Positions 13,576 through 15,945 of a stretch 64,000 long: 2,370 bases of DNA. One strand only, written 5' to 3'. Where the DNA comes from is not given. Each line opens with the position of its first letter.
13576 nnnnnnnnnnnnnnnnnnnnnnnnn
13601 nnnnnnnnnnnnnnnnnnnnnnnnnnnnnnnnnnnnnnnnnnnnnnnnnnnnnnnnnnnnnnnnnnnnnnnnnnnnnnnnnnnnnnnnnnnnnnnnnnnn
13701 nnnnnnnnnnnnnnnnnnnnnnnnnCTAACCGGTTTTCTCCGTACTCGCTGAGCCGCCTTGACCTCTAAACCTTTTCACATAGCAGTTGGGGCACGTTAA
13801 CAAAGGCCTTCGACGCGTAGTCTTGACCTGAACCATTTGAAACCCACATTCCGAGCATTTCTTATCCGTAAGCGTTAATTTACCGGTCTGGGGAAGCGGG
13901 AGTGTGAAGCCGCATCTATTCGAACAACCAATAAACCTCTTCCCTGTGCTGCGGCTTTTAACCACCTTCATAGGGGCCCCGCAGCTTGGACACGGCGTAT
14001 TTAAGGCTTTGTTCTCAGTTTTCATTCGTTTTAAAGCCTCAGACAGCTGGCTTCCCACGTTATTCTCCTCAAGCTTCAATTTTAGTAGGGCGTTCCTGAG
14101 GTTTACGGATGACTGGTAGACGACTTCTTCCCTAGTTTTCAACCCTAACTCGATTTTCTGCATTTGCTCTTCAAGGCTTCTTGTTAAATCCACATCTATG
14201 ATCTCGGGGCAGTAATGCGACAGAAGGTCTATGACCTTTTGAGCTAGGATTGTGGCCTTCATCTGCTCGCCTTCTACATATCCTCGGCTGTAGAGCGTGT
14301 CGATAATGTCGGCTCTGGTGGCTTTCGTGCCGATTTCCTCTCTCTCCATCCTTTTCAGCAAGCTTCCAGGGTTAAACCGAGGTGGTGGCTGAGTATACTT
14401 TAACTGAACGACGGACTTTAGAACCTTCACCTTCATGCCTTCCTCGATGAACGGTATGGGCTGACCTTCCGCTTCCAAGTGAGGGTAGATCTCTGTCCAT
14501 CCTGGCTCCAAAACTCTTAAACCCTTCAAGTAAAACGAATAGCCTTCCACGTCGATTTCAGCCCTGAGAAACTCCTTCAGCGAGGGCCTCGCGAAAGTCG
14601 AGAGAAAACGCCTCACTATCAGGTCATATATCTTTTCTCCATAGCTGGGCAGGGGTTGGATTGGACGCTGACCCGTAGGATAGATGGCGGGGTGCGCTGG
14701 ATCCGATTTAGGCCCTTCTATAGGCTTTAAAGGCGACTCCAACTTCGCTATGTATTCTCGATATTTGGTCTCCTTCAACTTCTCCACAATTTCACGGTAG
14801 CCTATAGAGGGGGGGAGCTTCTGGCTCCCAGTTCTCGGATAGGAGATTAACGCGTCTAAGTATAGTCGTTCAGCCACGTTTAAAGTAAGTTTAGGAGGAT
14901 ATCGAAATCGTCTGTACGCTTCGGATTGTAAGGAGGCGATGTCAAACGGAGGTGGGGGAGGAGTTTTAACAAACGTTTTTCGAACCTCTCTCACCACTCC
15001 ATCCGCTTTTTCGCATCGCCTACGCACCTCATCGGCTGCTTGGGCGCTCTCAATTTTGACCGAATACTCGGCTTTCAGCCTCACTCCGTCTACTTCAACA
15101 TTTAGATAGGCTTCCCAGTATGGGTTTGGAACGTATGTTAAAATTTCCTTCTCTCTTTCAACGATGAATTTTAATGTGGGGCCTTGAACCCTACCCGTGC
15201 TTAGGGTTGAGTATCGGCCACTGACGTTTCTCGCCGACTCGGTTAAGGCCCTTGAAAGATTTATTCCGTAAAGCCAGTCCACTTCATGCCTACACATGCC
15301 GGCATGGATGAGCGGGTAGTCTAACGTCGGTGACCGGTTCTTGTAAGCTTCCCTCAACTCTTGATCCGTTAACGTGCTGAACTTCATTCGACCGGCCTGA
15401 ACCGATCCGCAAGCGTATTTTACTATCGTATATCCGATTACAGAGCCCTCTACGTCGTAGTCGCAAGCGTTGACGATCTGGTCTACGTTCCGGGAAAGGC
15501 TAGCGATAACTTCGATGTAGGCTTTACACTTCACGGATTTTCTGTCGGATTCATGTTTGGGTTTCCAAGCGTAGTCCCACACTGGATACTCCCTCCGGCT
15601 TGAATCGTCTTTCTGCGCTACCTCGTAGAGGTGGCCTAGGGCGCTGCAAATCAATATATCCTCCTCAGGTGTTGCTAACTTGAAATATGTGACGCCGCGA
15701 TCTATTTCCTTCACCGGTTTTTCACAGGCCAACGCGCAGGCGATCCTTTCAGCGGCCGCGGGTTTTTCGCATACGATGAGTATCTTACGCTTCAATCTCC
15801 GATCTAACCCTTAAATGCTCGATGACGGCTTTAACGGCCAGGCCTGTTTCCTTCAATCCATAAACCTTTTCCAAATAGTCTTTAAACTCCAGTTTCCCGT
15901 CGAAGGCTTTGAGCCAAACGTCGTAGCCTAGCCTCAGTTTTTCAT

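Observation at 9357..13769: Glycan/exopolysaccharide cluster: DPM1-like GT2 + processive QxxRW synthase + 738-aa polytopic GT-C-like protein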

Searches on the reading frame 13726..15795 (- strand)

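Call 3: search_protein_families(library=pfam, proteins=[window:13726-15795:-], max_evalue=0.01)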
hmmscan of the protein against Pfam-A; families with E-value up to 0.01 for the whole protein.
window:13726-15795:- (689 aa): 4 families
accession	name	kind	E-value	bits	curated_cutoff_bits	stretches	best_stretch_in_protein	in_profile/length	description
PF01131.25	Topoisom_bac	-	2e-110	370.1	35.1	1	159-559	3-410/411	DNA topoisomerase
PF01751.28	Toprim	-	3.2e-11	43.7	23.1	1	6-141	2-95/96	Toprim domain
PF01396.24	Zn_ribbon_Top1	-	1.4e-06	28.4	32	1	602-636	4-38/39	Topoisomerase DNA binding C4 zinc finger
PF09723.15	Zn_ribbon_8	-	0.0006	20.2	34.4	0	646-672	7-33/41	Zinc ribbon domain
